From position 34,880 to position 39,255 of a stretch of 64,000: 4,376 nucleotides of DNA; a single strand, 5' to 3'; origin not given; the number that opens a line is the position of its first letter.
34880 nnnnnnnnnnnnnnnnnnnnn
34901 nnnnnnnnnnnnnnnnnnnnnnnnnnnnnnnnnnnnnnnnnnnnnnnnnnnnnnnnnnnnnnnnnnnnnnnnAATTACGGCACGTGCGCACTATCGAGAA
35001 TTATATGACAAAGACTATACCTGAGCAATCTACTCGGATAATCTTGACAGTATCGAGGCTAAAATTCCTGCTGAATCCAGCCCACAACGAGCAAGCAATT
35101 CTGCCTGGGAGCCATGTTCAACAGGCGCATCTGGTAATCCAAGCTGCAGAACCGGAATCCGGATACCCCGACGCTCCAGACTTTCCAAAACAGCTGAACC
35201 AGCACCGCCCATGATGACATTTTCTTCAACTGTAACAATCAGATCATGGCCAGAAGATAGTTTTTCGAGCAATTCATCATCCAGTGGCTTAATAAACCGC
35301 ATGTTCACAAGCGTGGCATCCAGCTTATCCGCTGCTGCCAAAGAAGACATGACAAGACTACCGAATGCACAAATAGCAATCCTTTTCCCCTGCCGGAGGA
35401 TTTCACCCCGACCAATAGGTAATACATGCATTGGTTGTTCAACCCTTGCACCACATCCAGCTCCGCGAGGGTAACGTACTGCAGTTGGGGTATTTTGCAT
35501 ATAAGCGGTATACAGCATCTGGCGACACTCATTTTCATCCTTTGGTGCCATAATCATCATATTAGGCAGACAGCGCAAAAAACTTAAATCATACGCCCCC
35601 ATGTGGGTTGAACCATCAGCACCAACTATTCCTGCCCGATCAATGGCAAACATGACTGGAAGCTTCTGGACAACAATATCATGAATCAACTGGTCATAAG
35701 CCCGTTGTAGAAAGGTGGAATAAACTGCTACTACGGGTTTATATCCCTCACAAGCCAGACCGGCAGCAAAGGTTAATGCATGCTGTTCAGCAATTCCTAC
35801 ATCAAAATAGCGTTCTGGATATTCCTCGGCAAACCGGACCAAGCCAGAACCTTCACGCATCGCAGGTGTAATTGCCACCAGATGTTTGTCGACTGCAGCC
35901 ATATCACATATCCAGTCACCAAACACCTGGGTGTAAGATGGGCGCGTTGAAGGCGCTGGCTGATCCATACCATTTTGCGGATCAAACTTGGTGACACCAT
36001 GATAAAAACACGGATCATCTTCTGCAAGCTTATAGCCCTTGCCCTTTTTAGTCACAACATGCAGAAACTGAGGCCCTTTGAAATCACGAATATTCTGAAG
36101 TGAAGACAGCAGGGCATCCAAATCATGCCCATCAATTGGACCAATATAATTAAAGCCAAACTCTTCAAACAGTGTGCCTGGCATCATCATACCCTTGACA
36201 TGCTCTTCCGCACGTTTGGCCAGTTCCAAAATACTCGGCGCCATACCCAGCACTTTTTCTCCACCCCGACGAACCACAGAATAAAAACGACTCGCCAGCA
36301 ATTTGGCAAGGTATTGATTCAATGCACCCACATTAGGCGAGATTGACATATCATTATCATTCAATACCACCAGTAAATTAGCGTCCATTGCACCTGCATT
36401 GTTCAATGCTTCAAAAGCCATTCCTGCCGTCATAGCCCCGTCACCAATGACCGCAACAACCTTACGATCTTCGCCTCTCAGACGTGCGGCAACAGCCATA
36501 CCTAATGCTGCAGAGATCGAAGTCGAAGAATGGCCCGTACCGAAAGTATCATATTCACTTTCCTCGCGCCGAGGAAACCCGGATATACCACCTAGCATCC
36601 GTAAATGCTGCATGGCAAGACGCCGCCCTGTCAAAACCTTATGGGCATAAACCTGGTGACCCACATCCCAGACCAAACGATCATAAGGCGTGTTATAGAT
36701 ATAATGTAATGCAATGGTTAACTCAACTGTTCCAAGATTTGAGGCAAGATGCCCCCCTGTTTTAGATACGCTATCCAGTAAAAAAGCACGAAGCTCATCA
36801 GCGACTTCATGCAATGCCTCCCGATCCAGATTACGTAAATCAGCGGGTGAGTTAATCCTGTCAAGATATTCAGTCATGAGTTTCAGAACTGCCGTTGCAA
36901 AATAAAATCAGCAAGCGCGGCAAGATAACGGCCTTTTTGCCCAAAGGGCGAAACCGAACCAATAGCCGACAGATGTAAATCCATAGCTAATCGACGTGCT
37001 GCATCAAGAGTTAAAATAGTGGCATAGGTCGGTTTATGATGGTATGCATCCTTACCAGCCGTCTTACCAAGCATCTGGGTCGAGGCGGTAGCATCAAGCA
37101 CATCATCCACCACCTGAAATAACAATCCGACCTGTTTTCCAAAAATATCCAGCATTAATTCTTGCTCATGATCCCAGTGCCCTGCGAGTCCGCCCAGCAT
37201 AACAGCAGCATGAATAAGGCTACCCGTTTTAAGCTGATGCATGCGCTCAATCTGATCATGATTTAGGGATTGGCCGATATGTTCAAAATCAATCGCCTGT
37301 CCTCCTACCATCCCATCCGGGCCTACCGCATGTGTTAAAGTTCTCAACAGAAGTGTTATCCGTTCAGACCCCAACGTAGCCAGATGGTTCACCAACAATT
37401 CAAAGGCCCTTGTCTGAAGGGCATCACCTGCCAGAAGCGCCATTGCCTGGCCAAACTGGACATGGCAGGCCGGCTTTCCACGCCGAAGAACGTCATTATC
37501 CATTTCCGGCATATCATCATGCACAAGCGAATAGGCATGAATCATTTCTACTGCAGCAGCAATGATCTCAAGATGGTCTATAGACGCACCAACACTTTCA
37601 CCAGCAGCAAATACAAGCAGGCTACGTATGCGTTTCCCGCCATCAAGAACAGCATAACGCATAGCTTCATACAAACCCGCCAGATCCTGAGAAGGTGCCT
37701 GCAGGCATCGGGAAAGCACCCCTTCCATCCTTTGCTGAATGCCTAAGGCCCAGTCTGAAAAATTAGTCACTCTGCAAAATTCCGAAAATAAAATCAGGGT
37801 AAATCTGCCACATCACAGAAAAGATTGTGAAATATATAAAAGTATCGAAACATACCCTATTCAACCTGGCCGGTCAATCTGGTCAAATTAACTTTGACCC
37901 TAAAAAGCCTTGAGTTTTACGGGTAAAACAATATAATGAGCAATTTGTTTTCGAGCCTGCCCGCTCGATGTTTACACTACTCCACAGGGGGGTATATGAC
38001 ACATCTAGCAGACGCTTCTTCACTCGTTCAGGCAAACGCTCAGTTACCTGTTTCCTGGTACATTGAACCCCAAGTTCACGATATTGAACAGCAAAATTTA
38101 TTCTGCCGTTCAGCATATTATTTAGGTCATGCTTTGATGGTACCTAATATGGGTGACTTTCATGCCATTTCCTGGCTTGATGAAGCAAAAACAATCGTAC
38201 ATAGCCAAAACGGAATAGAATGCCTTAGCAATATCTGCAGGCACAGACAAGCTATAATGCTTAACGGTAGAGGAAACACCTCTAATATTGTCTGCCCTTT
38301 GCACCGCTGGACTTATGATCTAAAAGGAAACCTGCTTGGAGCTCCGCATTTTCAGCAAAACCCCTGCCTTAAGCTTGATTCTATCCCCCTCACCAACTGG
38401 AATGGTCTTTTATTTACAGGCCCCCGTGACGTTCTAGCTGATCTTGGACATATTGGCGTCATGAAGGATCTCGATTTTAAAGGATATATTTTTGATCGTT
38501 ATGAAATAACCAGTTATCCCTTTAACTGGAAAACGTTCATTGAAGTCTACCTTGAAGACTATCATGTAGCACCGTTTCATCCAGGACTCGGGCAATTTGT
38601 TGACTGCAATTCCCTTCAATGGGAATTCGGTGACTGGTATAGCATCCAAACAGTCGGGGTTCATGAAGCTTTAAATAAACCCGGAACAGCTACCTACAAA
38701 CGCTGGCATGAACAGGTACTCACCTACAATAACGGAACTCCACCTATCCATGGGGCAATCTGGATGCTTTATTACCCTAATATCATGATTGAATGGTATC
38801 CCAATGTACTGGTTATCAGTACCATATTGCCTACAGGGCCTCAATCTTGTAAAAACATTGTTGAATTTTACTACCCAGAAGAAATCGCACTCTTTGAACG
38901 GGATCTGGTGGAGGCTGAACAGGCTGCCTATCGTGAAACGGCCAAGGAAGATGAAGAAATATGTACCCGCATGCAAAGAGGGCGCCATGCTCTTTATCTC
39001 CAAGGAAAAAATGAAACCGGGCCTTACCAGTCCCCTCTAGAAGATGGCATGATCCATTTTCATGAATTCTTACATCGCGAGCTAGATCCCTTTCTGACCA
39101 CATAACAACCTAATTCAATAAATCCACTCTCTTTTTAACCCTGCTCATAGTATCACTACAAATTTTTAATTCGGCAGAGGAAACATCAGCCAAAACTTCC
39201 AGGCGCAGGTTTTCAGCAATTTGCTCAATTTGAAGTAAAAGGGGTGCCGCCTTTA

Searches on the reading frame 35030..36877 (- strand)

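Call 56: search_protein_families(library=pfam, proteins=[window:35030-36877:-], max_evalue=0.00001)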
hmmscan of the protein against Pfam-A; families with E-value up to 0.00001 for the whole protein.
window:35030-36877:- (615 aa): 6 families
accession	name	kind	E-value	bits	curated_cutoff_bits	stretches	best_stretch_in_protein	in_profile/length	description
PF13292.11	DXP_synthase_N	-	3.7e-126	420.4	21.2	1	5-276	1-274/274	1-deoxy-D-xylulose-5-phosphate synthase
PF02779.29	Transket_pyr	-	8.5e-47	159.5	27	1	313-473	3-171/174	Transketolase, pyrimidine binding domain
PF02780.25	Transketolase_C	-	1e-26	93.7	25.9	1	489-605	1-124/124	Transketolase, C-terminal domain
PF00456.26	Transketolase_N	-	5.8e-08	32.5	22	1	24-186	4-194/334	Transketolase, thiamine diphosphate binding domain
PF00676.26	E1_dh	-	2.3e-07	30.5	22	1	115-180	101-166/300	Dehydrogenase E1 component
PF02775.26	TPP_enzyme_C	-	2e-06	28.1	21.9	1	112-176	25-83/151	Thiamine pyrophosphate enzyme, C-terminal TPP binding domain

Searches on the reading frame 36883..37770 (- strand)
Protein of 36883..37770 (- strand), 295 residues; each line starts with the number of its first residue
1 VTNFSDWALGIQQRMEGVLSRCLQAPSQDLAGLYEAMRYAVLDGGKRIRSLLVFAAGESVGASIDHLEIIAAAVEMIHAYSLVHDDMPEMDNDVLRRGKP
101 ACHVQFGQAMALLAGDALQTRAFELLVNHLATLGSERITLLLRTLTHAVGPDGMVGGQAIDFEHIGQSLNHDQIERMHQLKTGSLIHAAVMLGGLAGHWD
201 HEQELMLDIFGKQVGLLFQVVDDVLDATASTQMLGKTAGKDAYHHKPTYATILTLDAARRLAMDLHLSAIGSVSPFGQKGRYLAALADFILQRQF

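Call 56: search_protein_families(library=pfam, proteins=[window:36883-37770:-], max_evalue=0.00001)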
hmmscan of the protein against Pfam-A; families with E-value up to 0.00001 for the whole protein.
window:36883-37770:- (295 aa): 1 family
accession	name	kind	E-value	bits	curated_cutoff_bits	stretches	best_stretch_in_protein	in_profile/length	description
PF00348.22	polyprenyl_synt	-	2.7e-54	184.5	27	1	33-258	4-222/251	Polyprenyl synthetase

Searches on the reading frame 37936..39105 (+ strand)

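Call 57: search_protein_families(library=pfam, proteins=[window:37936-39105:+], max_evalue=0.00001)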
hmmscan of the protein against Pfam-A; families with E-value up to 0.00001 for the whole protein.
window:37936-39105:+ (389 aa): 2 families
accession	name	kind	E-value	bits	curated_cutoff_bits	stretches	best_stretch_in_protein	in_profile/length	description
PF00848.25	Ring_hydroxyl_A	-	3.3e-40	138.7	24.9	1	194-381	14-204/208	Ring hydroxylating alpha subunit (catalytic domain)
PF00355.32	Rieske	-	7.9e-14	51.8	20.3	1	61-143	3-85/88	Rieske [2Fe-2S] domain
